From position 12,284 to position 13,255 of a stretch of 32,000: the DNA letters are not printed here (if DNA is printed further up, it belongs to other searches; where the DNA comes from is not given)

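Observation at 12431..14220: Translationally coupled DUF262 + HEPN two-gene operon: candidate uncharacterised defence / abortive-infection module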

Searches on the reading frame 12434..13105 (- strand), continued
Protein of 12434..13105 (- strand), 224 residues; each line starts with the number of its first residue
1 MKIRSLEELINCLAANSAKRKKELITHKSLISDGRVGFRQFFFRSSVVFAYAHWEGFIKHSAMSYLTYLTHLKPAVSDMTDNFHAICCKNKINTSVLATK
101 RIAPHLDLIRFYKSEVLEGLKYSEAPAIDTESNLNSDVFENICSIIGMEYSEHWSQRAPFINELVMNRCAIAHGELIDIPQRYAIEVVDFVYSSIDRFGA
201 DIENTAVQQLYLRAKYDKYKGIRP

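Call 41: search_dna_similar(query=window:12434-13105:-, collection=plasmids, mode=protein, max_evalue=0.01, max_rows=30)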
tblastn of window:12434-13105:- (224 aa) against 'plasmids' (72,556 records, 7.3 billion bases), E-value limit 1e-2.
Records with a match: 7; places in all: 7; records where one place covers at least 80% of the query: 6.
Best place of each record, by identity: <60% 7.
By first word of the organism name: Psychrobacter 2; Corynebacterium 2; Bacillus 1; Leptospira 1; Enterobacter 1.
By predicted mobility (MOB-suite, as given by PLSDB): non-mobilizable 5; conjugative 1; mobilizable 1.
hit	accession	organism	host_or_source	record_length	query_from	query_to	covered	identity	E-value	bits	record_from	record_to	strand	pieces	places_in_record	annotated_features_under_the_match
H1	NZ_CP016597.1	Bacillus cereus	cell culture,Korean fermented food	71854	5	213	93%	31.8%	3e-13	75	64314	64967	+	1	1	MAE_28990/MAE_18760 family HEPN-like nuclease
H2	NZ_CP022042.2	Psychrobacter cryohalolentis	Environment,permafrost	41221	1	213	95%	30.1%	3e-15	81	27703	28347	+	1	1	MAE_28990/MAE_18760 family HEPN-like nuclease | DUF262 domain-containing protein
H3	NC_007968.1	Psychrobacter cryohalolentis K5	-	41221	1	213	95%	30.1%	3e-15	81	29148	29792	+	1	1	MAE_28990/MAE_18760 family HEPN-like nuclease | DUF262 domain-containing protein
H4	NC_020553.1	Corynebacterium callunae DSM 20147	-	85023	2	212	94%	29.1%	8e-14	77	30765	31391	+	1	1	MAE_28990/MAE_18760 family HEPN-like nuclease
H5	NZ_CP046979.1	Corynebacterium atrinae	Atrina pectinata,pure ...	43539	2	212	94%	27.4%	1e-14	79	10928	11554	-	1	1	MAE_28990/MAE_18760 family HEPN-like nuclease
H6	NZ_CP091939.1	Leptospira noguchii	Bos taurus,Cell culture,urine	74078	50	209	71%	29.3%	7e-10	66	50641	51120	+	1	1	MAE_28990/MAE_18760 family HEPN-like nuclease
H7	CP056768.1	Enterobacter cloacae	culture,Wastewater influent sample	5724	7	190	82%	24.7%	5e-7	57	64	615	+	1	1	hypothetical protein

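Call 42: search_dna_similar(query=window:12434-13105:-, collection=phages, mode=protein, max_evalue=0.01, max_rows=20)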
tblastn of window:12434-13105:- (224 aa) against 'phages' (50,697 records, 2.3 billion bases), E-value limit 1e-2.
No match.

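Call 43: get_annotated_region(hit=H7, flank=5000)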
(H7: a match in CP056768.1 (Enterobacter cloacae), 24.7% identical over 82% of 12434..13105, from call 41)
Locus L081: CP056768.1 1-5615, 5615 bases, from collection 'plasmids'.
description: Enterobacter cloacae strain RHBSTW-00675 plasmid pRHBSTW-00675_3, complete sequence
organism: Enterobacter cloacae (NCBI taxid 550)
taxonomy: Bacteria; Pseudomonadota; Gammaproteobacteria; Enterobacterales; Enterobacteriaceae; Enterobacter; Enterobacter cloacae
host: -; source: culture,Wastewater influent sample; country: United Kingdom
typing (MOB-suite, as given by PLSDB): mobilizable; replicon Col(Ye4449); relaxase MOBP
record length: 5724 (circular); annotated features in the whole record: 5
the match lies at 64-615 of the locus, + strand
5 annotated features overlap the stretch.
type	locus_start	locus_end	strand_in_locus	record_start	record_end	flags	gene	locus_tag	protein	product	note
CDS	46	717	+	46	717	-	-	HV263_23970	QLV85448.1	hypothetical protein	-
CDS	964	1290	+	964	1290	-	mobC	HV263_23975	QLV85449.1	plasmid mobilization relaxosome protein MobC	-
CDS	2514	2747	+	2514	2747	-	mbeD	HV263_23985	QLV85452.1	MbeD family mobilization/exclusion protein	-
CDS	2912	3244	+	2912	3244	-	-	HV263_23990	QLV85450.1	type II toxin-antitoxin system RelE/ParE family toxin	-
CDS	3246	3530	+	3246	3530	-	-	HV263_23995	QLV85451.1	helix-turn-helix domain-containing protein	-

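Call 44: get_annotated_region(hit=H2, flank=6000)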
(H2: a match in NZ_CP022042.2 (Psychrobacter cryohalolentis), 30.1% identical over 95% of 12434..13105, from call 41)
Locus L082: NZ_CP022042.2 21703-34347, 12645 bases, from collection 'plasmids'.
description: Psychrobacter cryohalolentis strain FDAARGOS_308 plasmid unnamed1, complete sequence
organism: Psychrobacter cryohalolentis (NCBI taxid 330922)
taxonomy: Bacteria; Pseudomonadota; Gammaproteobacteria; Moraxellales; Moraxellaceae; Psychrobacter; Psychrobacter cryohalolentis
host: -; source: Environment,permafrost; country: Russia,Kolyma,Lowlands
typing (MOB-suite, as given by PLSDB): non-mobilizable; replicon rep_cluster_1403
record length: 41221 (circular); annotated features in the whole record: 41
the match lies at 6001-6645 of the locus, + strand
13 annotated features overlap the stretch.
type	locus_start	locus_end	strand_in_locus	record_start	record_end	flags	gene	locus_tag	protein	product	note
CDS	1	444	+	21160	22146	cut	-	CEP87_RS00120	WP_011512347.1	DUF4435 domain-containing protein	-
CDS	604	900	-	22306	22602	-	-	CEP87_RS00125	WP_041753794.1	hypothetical protein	-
CDS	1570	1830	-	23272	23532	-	-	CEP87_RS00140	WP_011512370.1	hypothetical protein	-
CDS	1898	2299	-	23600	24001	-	-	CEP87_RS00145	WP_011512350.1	hypothetical protein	-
CDS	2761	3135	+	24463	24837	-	-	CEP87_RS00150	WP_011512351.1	hypothetical protein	-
CDS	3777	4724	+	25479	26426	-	repM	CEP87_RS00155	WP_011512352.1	replication initiation protein RepM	GO:0006270 - DNA replication initiation [Evidence IEA]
CDS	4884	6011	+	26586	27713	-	-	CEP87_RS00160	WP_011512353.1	DUF262 domain-containing protein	-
CDS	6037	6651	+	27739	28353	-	-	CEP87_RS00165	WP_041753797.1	MAE_28990/MAE_18760 family HEPN-like nuclease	-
CDS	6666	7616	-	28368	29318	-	-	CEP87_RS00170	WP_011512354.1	BsuBI/PstI family type II restriction endonuclease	GO:0009307 - DNA restriction-modification system [Evidence IEA]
CDS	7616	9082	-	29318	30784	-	-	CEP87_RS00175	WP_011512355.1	Eco57I restriction-modification methylase domain-containing protein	GO:0006304 - DNA modification [Evidence IEA]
CDS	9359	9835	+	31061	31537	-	-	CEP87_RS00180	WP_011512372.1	hypothetical protein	-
CDS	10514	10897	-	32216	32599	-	-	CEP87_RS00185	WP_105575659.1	transposase family protein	-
CDS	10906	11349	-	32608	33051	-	-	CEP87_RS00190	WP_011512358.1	transposase family protein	-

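Call 83: search_protein_families(library=pfam, alignment_id=A5, max_evalue=0.00001)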
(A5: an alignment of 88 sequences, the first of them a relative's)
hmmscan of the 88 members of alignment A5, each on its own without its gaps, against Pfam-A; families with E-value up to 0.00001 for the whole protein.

A. member 1, L001:975-1997:- (341 aa): 1 family
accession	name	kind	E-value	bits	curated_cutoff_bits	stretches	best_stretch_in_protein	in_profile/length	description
PF04909.20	Amidohydro_2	-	8.4e-36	124.6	26.4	1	26-340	1-289/289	Amidohydrolase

B. families by the number of members that match (of 88 scanned): 182 families (the first 25 are shown)
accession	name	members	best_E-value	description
PF00296.26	Bac_luciferase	3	1.7e-66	Luciferase-like monooxygenase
PF02463.25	SMC_N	3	6.3e-57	RecF/RecN/SMC N terminal domain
PF00133.28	tRNA-synt_1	2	5.6e-139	tRNA synthetases class I (I, L, M and V)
PF07992.20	Pyr_redox_2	2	4.1e-62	Pyridine nucleotide-disulphide oxidoreductase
PF01555.25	N6_N4_Mtase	2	1.7e-41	DNA methylase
PF00107.32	ADH_zinc_N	2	9.5e-34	Zinc-binding dehydrogenase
PF08264.19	Anticodon_1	2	3.9e-32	Anticodon-binding domain of tRNA ligase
PF01558.24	POR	2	8.4e-32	Pyruvate ferredoxin/flavodoxin oxidoreductase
PF02518.31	HATPase_c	2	2.6e-30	Histidine kinase-, DNA gyrase B-, and HSP90-like ATPase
PF02852.28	Pyr_redox_dim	2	6.1e-28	Pyridine nucleotide-disulphide oxidoreductase, dimerisation domain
PF13602.12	ADH_zinc_N_2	2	3.7e-27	Zinc-binding dehydrogenase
PF01546.33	Peptidase_M20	2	1.5e-26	Peptidase family M20/M25/M40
PF00070.33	Pyr_redox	2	8.2e-25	Pyridine nucleotide-disulphide oxidoreductase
PF09334.17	tRNA-synt_1g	2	4.2e-24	tRNA synthetases class I (M)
PF13304.12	AAA_21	2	2.6e-21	AAA domain, putative AbiEii toxin, Type IV TA system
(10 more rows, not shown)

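Call 84: search_protein_families(library=padloc, alignment_id=A5, max_evalue=1e-10)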
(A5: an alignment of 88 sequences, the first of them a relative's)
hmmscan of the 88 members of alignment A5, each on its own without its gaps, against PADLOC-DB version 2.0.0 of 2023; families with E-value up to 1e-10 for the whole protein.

A. member 1, L001:975-1997:- (341 aa): 0 families

B. families by the number of members that match (of 88 scanned): 139 families (the first 25 are shown)
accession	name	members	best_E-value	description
PDLC04134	mad2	4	7.1e-55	mads_2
PDLC01078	C3a156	3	2.9e-21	oxidoreductase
PDLC03387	MTase_II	2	2.2e-83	Type II methyltransferase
PDLC03371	MTase_II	2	1.3e-47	Type II methyltransferase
PDLC04135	mad3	2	1.7e-47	mads_3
PDLC03353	MTase_II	2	1e-31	Type II methyltransferase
PDLC03299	MTase_II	2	1.1e-26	Type II methyltransferase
PDLC03216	MTase_II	2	1.5e-26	Type II methyltransferase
PDLC03350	MTase_II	2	6.9e-26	Type II methyltransferase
PDLC03738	oMTase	2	5.7e-23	orphan methyltransferase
PDLC03228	MTase_II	2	3.9e-20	Type II methyltransferase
PDLC03320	MTase_II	2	1.2e-19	Type II methyltransferase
PDLC02980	AriA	2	2.9e-19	-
PDLC03265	MTase_II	2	7.2e-18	Type II methyltransferase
PDLC03321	MTase_II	2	1.3e-17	Type II methyltransferase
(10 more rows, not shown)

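Call 92: search_protein_representatives(alignment_id=A2)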
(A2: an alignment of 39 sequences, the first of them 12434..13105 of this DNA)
Query: 39 sequences, 215 profile positions. Proteins with E-value up to 0.001 (for the whole library): 2929; up to 1e-10: 2159; up to 1e-30: 984. The best 150 are listed.
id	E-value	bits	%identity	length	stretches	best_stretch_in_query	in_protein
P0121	5.4e-79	281.0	-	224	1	1-214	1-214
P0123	7.3e-79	280.6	-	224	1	1-214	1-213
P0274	3.0e-73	262.3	-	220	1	1-213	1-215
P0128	5.2e-73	261.4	-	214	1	1-213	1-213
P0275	2.4e-71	256.0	-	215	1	1-214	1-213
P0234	9.9e-69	247.5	-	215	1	1-212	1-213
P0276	1.2e-68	247.2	-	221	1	1-213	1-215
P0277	1.8e-68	246.7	-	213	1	1-213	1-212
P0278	2.5e-68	246.1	-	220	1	1-212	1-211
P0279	4.0e-68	245.5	-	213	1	1-212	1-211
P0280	6.9e-68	244.7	-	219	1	1-214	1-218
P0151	7.2e-68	244.7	-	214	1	1-212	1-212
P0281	1.2e-67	243.9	-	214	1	1-212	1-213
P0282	3.7e-67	242.3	-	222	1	2-214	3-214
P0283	6.7e-67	241.5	-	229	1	3-213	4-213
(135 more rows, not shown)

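Call 93: search_protein_families(library=phrogs, proteins=[window:12434-13105:-], max_evalue=0.001)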
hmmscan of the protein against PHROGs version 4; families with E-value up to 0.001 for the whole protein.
window:12434-13105:- (224 aa): 1 family
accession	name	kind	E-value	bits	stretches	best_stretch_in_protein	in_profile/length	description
phrog_22325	-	unknown function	1.7e-37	129.9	1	1-213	1-217/220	-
